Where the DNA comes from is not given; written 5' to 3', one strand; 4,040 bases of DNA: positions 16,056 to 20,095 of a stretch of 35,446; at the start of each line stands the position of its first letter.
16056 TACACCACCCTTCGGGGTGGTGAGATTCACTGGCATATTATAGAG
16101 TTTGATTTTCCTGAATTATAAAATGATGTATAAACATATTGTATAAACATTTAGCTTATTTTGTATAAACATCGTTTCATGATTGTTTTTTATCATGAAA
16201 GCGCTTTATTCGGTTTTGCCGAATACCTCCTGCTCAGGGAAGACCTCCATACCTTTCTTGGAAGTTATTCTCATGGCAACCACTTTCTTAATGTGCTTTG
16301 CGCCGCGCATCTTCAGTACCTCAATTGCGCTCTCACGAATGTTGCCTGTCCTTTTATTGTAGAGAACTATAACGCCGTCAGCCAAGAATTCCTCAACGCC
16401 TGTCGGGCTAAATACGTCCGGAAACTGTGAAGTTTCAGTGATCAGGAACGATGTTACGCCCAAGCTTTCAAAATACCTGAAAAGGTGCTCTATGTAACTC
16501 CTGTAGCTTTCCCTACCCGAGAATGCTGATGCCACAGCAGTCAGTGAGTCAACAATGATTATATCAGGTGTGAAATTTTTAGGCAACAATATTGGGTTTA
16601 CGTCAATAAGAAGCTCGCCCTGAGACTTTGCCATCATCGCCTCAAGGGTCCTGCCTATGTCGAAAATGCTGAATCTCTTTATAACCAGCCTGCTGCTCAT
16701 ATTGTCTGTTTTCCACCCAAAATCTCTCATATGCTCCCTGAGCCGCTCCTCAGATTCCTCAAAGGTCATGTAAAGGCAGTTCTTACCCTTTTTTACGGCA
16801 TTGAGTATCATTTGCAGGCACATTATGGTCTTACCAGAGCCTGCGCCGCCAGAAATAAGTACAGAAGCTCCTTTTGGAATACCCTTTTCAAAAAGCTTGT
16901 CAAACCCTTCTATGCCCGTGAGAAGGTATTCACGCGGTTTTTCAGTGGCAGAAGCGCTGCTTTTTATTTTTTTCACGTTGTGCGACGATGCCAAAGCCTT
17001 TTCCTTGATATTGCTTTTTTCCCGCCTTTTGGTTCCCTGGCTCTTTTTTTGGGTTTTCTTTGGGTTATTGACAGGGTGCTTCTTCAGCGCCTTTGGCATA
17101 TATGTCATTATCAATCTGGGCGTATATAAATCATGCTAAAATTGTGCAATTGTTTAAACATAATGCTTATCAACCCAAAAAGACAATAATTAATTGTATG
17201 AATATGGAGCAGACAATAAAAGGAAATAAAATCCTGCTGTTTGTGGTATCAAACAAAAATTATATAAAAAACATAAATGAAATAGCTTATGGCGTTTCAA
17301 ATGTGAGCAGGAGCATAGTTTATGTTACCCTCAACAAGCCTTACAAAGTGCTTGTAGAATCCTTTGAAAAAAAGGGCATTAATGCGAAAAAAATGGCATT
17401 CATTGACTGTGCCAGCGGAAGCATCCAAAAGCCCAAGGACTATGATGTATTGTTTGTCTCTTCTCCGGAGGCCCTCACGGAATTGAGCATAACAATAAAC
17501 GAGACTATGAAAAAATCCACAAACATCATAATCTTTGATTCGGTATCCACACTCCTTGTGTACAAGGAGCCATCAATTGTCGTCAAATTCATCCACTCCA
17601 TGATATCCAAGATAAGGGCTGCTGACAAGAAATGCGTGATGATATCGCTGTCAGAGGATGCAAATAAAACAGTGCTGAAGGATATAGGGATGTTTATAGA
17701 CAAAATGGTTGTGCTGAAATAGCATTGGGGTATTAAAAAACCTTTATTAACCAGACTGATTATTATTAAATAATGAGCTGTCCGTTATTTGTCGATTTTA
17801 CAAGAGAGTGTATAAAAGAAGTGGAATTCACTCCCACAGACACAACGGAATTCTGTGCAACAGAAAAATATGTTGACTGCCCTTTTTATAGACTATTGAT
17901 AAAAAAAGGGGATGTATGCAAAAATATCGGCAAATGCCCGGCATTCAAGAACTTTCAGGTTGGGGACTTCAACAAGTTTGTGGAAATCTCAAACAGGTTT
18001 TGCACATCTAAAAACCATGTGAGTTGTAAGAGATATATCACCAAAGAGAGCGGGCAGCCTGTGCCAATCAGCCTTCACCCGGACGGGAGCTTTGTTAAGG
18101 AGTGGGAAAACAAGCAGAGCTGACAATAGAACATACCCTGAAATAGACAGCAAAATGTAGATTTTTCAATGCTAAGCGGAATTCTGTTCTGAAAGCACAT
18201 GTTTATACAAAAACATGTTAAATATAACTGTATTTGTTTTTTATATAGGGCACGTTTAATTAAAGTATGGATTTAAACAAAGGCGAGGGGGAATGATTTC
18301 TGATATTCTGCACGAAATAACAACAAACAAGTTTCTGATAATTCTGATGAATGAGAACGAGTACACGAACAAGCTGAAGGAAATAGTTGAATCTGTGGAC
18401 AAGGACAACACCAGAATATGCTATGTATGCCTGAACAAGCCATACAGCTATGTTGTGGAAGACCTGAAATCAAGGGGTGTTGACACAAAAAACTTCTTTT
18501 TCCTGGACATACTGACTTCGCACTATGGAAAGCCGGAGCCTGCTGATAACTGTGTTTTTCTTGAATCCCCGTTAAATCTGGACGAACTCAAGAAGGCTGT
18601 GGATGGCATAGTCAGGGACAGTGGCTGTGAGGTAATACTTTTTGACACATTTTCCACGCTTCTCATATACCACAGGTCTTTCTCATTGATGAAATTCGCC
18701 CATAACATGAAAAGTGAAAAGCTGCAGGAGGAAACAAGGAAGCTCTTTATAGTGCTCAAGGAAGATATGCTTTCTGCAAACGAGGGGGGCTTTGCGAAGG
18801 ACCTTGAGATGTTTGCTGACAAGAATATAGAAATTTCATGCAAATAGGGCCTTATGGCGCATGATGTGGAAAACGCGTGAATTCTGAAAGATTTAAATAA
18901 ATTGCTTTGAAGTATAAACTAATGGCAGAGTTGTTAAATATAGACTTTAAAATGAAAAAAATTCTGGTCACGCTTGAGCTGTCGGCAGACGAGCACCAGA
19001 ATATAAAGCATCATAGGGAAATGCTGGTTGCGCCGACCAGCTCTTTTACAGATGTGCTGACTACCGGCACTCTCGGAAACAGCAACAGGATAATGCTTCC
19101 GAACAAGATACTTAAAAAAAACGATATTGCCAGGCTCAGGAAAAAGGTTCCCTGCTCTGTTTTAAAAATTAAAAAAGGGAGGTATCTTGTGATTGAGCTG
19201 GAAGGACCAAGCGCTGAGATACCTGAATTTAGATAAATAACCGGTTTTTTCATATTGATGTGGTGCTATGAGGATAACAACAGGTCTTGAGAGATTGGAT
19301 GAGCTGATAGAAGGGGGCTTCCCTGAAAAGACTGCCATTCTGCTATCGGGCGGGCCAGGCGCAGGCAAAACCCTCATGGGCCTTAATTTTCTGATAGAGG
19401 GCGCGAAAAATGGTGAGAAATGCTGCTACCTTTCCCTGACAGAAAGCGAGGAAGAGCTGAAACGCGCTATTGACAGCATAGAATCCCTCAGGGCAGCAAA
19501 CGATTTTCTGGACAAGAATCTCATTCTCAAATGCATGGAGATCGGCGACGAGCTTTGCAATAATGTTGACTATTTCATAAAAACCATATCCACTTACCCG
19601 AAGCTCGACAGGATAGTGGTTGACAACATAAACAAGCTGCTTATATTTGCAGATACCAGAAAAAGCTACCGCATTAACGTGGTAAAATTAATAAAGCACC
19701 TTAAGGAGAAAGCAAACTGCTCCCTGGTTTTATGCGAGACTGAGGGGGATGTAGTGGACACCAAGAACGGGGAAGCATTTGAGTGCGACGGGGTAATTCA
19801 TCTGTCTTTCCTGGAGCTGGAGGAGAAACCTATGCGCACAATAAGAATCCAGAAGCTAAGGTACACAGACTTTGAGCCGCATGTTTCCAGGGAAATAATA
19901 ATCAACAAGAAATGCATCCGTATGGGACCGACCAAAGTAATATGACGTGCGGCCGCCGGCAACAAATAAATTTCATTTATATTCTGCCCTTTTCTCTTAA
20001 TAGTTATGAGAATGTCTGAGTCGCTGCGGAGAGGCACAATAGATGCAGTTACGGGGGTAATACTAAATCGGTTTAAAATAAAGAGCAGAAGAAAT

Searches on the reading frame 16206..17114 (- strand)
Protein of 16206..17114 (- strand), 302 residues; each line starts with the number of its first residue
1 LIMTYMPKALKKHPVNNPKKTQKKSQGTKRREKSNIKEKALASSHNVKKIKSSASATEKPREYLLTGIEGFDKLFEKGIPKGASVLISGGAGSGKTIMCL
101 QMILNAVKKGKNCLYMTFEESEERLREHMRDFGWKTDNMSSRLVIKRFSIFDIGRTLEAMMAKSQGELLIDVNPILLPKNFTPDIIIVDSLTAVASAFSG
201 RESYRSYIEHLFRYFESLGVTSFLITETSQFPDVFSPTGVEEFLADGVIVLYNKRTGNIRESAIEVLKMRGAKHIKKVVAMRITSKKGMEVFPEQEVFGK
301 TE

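Call 14: search_protein_families(library=pfam, proteins=[window:16206-17114:-], max_evalue=0.001)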
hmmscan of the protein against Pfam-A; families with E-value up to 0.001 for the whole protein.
window:16206-17114:- (302 aa): 9 families
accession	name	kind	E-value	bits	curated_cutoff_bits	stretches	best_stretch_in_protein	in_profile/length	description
PF06745.19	ATPase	-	1.1e-51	175.9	26.6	1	66-295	3-230/231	KaiC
PF13481.12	AAA_25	-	2.7e-06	27.6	27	1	72-197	23-158/195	AAA domain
PF20720.3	nSTAND3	-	8.1e-05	22.8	27.2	1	84-128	19-64/155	Novel STAND NTPase 3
PF00154.27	RecA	-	8.7e-05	22.5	27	1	77-122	47-92/262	recA bacterial DNA recombination protein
PF25199.1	nSTAND_NTPase5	-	0.00013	22.3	34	1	81-122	40-82/145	Novel STAND NTPase 5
PF24883.2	NPHP3_N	-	0.00033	21.3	24.8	1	85-126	25-66/164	Nephrocystin 3, N-terminal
PF03796.21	DnaB_C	-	0.0004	20.3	27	1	66-171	4-107/255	DnaB-like helicase C terminal domain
PF00006.31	ATP-synt_ab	-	0.00058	20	29.5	1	79-171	11-102/213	ATP synthase alpha/beta family, nucleotide-binding domain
PF07088.17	GvpD_P-loop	-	0.00077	19.8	24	0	81-230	9-158/189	GvpD gas vesicle protein, P-loop domain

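Call 93: search_protein_families(library=padloc, proteins=[window:16206-17114:-], max_evalue=0.001)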
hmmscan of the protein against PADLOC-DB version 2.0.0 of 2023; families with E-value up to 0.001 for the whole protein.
window:16206-17114:- (302 aa): 3 families
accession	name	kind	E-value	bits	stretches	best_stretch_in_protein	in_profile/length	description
PDLC04140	mad8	-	6.3e-07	27.2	1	78-164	23-114/314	mads_8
PDLC02350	AbiO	-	0.00018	18.4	1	80-139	191-248/468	AbiO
PDLC02372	Nhi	-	0.00066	16.4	1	83-138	200-253/470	-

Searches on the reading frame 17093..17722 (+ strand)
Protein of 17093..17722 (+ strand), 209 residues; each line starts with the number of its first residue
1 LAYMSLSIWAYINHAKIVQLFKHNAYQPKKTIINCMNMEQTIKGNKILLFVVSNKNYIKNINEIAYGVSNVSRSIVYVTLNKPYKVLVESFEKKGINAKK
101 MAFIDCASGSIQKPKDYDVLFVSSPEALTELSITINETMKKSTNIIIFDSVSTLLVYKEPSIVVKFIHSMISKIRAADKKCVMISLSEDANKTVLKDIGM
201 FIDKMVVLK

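Call 15: search_protein_families(library=pfam, proteins=[window:17093-17722:+], max_evalue=0.001)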
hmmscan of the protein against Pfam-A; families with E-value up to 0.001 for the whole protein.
window:17093-17722:+ (209 aa): 3 families
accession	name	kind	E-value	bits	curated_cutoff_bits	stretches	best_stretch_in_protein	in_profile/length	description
PF06745.19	ATPase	-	2.8e-06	27.3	26.6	1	67-202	43-180/231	KaiC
PF24336.1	DUF7504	-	6.7e-06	27.1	27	1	76-195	33-166/179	Family of unknown function (DUF7504)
PF05763.18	DUF835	-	0.0002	21.6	33.1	1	124-189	57-122/136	Protein of unknown function (DUF835)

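Call 93: search_protein_families(library=padloc, proteins=[window:17093-17722:+], max_evalue=0.001)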
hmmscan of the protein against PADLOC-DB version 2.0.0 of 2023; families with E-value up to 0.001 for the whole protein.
window:17093-17722:+ (209 aa): 1 family
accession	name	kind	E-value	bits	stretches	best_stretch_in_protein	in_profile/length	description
PDLC01602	Csn2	-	3.7e-06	25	1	11-104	107-199/215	CAS-II-A; acquisition_associated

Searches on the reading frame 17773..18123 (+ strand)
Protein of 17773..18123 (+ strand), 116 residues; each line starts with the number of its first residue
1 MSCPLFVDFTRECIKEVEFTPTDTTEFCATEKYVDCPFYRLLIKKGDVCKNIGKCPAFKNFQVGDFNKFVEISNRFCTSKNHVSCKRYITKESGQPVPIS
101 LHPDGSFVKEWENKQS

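Call 15: search_protein_families(library=pfam, proteins=[window:17773-18123:+], max_evalue=0.001)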
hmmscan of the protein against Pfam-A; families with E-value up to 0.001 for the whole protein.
window:17773-18123:+ (116 aa): 0 families

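Call 47: search_protein_families(library=pfam, proteins=[window:17773-18123:+], max_evalue=5)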
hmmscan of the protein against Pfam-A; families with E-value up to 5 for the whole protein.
window:17773-18123:+ (116 aa): 1 family
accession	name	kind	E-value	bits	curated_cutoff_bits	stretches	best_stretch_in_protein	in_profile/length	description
PF08147.17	DBP10CT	-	0.13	12.9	27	1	74-113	27-65/66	DBP10CT (NUC160) domain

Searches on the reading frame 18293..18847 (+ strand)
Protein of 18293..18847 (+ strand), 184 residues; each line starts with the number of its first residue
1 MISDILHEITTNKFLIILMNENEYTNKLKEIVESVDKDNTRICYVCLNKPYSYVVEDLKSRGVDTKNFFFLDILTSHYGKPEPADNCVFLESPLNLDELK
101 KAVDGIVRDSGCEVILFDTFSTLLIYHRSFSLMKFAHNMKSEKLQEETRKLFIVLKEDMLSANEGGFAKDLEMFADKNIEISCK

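Call 15: search_protein_families(library=pfam, proteins=[window:18293-18847:+], max_evalue=0.001)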
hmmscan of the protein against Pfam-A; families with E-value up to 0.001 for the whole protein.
window:18293-18847:+ (184 aa): 1 family
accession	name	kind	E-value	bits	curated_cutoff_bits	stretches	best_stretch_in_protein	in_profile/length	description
PF05763.18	DUF835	-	9.9e-05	22.6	33.1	1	92-164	57-128/136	Protein of unknown function (DUF835)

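Call 47: search_protein_families(library=pfam, proteins=[window:18293-18847:+], max_evalue=5)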
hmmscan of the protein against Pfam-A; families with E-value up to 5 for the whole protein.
window:18293-18847:+ (184 aa): 4 families
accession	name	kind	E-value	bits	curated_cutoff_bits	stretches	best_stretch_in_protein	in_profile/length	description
PF05763.18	DUF835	-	9.9e-05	22.6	33.1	1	92-164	57-128/136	Protein of unknown function (DUF835)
PF18677.6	ArnB_C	-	0.0059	16.9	26.3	1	132-160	35-63/72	Archaellum regulatory network B, C-terminal domain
PF06745.19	ATPase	-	0.06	13.1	26.6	1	31-127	40-134/231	KaiC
PF02961.22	SAM_BAF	-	0.12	13.4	25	1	12-49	47-83/88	Barrier to autointegration factor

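Call 93: search_protein_families(library=padloc, proteins=[window:18293-18847:+], max_evalue=0.001)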
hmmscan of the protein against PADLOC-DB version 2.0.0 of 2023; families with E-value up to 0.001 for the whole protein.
window:18293-18847:+ (184 aa): 0 families

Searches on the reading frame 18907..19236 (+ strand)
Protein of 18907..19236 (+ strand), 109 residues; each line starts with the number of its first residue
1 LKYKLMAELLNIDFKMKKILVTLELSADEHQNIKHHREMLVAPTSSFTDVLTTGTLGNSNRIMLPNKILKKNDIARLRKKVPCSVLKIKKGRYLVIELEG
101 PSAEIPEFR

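Call 15: search_protein_families(library=pfam, proteins=[window:18907-19236:+], max_evalue=0.001)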
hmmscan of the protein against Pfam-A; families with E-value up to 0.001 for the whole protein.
window:18907-19236:+ (109 aa): 0 families

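Call 47: search_protein_families(library=pfam, proteins=[window:18907-19236:+], max_evalue=5)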
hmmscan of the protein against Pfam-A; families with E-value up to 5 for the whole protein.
window:18907-19236:+ (109 aa): 1 family
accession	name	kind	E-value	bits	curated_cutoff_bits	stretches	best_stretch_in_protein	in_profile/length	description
PF08365.16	IGF2_C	-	0.24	11.9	27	1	75-99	13-36/55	Insulin-like growth factor II E-peptide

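Call 65: search_protein_families(library=pfam, alignment_id=A3, max_evalue=5)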
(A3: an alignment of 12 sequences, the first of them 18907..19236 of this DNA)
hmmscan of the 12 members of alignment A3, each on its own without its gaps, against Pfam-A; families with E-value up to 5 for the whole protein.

A. member 1, window:18907-19236:+ (109 aa): 1 family
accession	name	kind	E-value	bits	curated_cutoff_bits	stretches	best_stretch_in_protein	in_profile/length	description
PF08365.16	IGF2_C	-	0.24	11.9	27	1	75-99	13-36/55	Insulin-like growth factor II E-peptide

B. families by the number of members that match (of 12 scanned): 6 families
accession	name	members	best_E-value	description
PF04014.23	MazE_antitoxin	6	0.029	Antidote-toxin recognition MazE, bacterial antitoxin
PF20740.2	TP0453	1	0.072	Outer membrane-associated lipoprotein TP0453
PF03152.21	UFD1_N1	1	0.15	Ubiquitin fusion degradation protein UFD1, N-terminal subdomain 1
PF21835.1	YIEGIA_cap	1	0.16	Capping complex subunit for YIEGIA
PF02507.20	PSI_PsaF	1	0.21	Photosystem I reaction centre subunit III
PF08365.16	IGF2_C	1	0.24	Insulin-like growth factor II E-peptide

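Call 66: search_solved_structures(query=A3, max_evalue=10, show_alignments=2)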
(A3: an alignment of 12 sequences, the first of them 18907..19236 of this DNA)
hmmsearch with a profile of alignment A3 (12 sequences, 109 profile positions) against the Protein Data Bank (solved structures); distinct sequences matched with E-value up to 10: 3.
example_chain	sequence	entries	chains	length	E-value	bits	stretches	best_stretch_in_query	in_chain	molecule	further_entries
9sx6_A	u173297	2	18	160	0.91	12.7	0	53-72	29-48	Transcriptional regulator MraZ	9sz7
9qlg_A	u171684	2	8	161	0.93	12.6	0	53-72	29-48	Transcriptional regulator MraZ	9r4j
6ixp_B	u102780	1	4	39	1.7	11.8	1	53-77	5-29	Mitochondrial MYO2 receptor-related protein 1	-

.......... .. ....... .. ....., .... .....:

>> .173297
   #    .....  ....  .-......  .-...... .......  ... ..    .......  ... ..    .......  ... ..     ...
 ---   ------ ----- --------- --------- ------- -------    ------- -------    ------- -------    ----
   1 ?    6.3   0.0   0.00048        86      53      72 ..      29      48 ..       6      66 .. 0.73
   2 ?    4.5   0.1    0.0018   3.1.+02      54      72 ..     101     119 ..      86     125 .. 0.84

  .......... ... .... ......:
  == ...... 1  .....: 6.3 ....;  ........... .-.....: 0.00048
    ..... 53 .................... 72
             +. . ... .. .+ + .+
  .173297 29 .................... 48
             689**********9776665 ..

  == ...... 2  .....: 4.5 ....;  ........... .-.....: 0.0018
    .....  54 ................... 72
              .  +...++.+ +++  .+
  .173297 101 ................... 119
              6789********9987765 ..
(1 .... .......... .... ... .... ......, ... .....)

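Call 81: find_homologous_proteins(query=window:18907-19236:+)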
Query window:18907-19236:+ (109 aa): 46 proteins with E <= 0.001 among 58 candidates.
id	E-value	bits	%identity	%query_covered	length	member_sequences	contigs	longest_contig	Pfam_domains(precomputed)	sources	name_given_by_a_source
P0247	6.9e-60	217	100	95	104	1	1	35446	-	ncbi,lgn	-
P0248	3.0e-43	164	73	95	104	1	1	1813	-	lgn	-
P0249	3.6e-43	164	76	95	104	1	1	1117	-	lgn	-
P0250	1.0e-42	162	75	95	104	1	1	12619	-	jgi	jgi:hypothetical protein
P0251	5.5e-41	157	70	95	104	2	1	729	-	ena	-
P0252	9.0e-39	150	64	95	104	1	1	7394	-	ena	-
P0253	3.8e-31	125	61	95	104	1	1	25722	-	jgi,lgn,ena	-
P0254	8.3e-26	108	56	95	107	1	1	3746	-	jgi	-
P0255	7.3e-24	102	49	94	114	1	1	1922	-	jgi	jgi:hypothetical protein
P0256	1.2e-21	95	48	94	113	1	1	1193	-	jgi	jgi:hypothetical protein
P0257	8.5e-21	92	50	94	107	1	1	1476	-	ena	-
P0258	1.7e-20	91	49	94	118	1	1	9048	-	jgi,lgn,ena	-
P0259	6.3e-20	89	47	94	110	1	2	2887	-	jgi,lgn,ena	-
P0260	1.7e-19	88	55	80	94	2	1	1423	-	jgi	jgi:hypothetical protein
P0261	1.0e-18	85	50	95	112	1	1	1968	-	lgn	-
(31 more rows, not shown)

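Call 86: predict_structure(alignment_id=A4)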
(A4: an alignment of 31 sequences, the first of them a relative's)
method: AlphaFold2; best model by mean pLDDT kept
length: 104 residues; sequences in the alignment: 31
mean_pLDDT: 76.1   pTM: 0.56
mean pLDDT of the five models: 76.1, 74.6, 72.2, 71.5, 70.3
residues with pLDDT >= 90: 1; 70-90: 82; 50-70: 14; < 50: 7
segments of 3 or more residues with pLDDT < 50: 98-104
pLDDT, mean of each block of 10 residues (from residue 1): 76 80 78 71 82 71 85 85 86 64 34
secondary structure, 60 per line:
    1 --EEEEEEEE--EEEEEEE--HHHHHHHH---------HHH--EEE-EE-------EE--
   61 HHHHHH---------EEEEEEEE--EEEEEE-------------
elements in order: E3-10 E13-19 H22-29 E44-46 H61-66 E76-83 E86-91

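Call 90: fold_search(model_id=the predicted structure, library=pdb)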
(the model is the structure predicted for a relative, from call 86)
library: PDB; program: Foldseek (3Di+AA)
matches with E <= 10: 85; with E <= 0.001: 0
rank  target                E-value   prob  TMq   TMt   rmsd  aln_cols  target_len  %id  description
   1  9gc3_A                2.1e+00  0.04  0.16  0.04  26.4        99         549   18  yeast TFIIIC TauB subcomplex bound to a tRNA gene (released 2024-11-27)
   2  6wn8_D                2.8e+00  0.08  0.19  0.11   4.2        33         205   18  2.70 Angstrom Resolution Crystal Structure of Uracil Phosphoribosyl Transferase from Klebsiella pneumoniae (released 2020-05-06)
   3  9pzj_C                3.0e+00  0.11  0.24  0.36   6.4        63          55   11  Benzylsuccinate synthase alpha-beta-gamma complex with bound toluene and fumarate (released 2025-10-22)
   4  6wn8_B                3.0e+00  0.08  0.19  0.11   4.2        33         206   18  2.70 Angstrom Resolution Crystal Structure of Uracil Phosphoribosyl Transferase from Klebsiella pneumoniae (released 2020-05-06)
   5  6e4t_B                3.2e+00  0.03  0.17  0.11  20.0       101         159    9  Structure of AMPK bound to activator (released 2018-08-08)
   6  4pkc_C                3.4e+00  0.12  0.18  0.41   4.4        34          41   18  Benzylsuccinate alpha-gamma complex (released 2014-07-02)
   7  6wn8_A                3.4e+00  0.07  0.19  0.11   4.2        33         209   18  2.70 Angstrom Resolution Crystal Structure of Uracil Phosphoribosyl Transferase from Klebsiella pneumoniae (released 2020-05-06)
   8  6wn8_C                3.4e+00  0.07  0.19  0.11   4.1        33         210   18  2.70 Angstrom Resolution Crystal Structure of Uracil Phosphoribosyl Transferase from Klebsiella pneumoniae (released 2020-05-06)
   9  6ahy_B                3.9e+00  0.05  0.19  0.08  18.2        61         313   10  Wnt signaling complex (released 2019-05-01)
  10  2ehj_A                4.1e+00  0.06  0.19  0.11   4.2        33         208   15  Structure of Uracil phosphoribosyl transferase (released 2008-03-11)
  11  9iuz_A                4.1e+00  0.04  0.20  0.07  10.2        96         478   12  Constitutively active mutant(Y276H) of Arabidopsis phytochrome B(phyB) in complex with phytochrome-interacting factor  (released 2024-10-02)
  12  5kq5_B                4.1e+00  0.02  0.17  0.11  19.9       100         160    9  AMPK bound to allosteric activator (released 2016-08-17)
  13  7liz_A                4.1e+00  0.01  0.14  0.13  16.4       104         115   12  LR6 rod linker and scaffolded phycoerythrin beta subunits from the phycobilisome of Porphyridium purpureum (released 2021-04-07)
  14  2q0o_A                4.3e+00  0.04  0.21  0.13  10.4       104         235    8  Crystal structure of an anti-activation complex in bacterial quorum sensing (released 2007-09-25)
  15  7xi6_A                4.6e+00  0.10  0.27  0.44   7.9        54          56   13  Crystal structure of C56 from pSSVi (released 2023-04-19)
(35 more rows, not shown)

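Call 93: search_protein_families(library=padloc, proteins=[window:18922-19236:+], max_evalue=0.001)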
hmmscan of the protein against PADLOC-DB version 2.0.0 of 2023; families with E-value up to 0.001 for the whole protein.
window:18922-19236:+ (104 aa): 0 families

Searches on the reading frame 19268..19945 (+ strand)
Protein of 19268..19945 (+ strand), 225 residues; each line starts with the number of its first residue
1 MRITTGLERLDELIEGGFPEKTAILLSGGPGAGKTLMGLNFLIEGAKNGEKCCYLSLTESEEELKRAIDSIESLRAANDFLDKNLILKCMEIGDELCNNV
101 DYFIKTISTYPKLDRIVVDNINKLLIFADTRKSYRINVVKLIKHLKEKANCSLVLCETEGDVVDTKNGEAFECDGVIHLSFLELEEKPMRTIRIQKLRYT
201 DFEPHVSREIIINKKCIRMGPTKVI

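Call 3: search_protein_families(library=pfam, proteins=[window:19268-19945:+], max_evalue=0.01)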
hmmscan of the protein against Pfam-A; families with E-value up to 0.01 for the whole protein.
window:19268-19945:+ (225 aa): 6 families
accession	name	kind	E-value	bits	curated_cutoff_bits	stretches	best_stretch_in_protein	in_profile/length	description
PF06745.19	ATPase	-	2.5e-35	122.4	26.6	1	4-222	2-229/231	KaiC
PF13481.12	AAA_25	-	2.2e-07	31.1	27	1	6-155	18-186/195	AAA domain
PF03796.21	DnaB_C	-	5.4e-06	26.4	27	1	3-69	2-69/255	DnaB-like helicase C terminal domain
PF01695.23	IstB_IS21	-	0.00012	22.1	24.1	1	20-85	91-156/238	IstB-like ATP binding protein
PF20720.3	nSTAND3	-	0.00031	20.9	27.2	1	21-86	17-80/155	Novel STAND NTPase 3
PF09848.15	SLFN-g3_helicase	-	0.00034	20.4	24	1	22-125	2-92/354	Schlafen group 3, DNA/RNA helicase domain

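Call 4: search_protein_families(library=ncbifam, proteins=[window:19268-19945:+], max_evalue=0.01)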
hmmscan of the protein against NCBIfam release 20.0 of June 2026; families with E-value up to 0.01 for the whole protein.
window:19268-19945:+ (225 aa): 21 families
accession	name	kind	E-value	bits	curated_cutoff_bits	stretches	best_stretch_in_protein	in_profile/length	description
TIGR03880.1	KaiC_arch_3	hypoth_equivalog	7.7e-24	84.5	249.45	1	6-201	1-200/224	KaiC domain-containing protein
NF006799.0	PRK09302.1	equivalog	2.5e-23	82.4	408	1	3-201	13-221/515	circadian clock protein KaiC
TIGR03877.1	thermo_KaiC_1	hypoth_equivalog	4.3e-18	65.7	307.25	1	2-69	3-70/238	KaiC domain-containing protein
TIGR03881.1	KaiC_arch_4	hypoth_equivalog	6.5e-17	62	247.8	1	2-218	2-227/231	KaiC domain-containing protein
TIGR02655.1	circ_KaiC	equivalog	1.5e-12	47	546.25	1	2-70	244-312/484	circadian clock protein KaiC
NF004629.0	PRK05973.1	equivalog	6.8e-11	41.6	156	1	23-124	66-159/237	DNA helicase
TIGR03878.1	thermo_KaiC_2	hypoth_equivalog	7.4e-08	32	232.2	1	16-155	31-172/259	KaiC domain-containing protein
NF052589.1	ArlH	equivalog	9.4e-08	32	215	1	7-197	6-200/229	archaellum protein ArlH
NF004723.0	PRK06067.1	subfamily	2.3e-07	30.6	194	1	3-199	16-214/243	flagellar accessory protein FlaH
TIGR03600.1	phage_DnaB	exception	3.7e-07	29.5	498.65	1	3-66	177-240/421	phage replicative helicase, DnaB family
TIGR00416.1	sms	equivalog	5.5e-06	25.4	403.05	1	2-71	75-144/454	DNA repair protein RadA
NF006861.0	PRK09361.1-1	equivalog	1.4e-05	24.7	278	1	3-56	5-58/235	DNA repair and recombination protein RadB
NF045936.2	MSC_0619_alpha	exception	4.8e-05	22.2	520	1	3-88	125-204/505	MSC_0619 family F1-like ATPase alpha subunit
TIGR02237.1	recomb_radB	equivalog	7.9e-05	22.6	172.4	1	10-147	1-134/210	DNA repair and recombination protein RadB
TIGR00665.1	DnaB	equivalog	8e-05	21.6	385.25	1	3-68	178-243/435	replicative DNA helicase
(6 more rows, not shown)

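Call 93: search_protein_families(library=padloc, proteins=[window:19268-19945:+], max_evalue=0.001)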
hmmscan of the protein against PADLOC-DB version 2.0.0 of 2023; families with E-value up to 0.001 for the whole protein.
window:19268-19945:+ (225 aa): 1 family
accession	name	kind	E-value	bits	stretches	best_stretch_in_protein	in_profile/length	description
PDLC05014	PDC-S41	-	2e-05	21.1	1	20-56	234-272/657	-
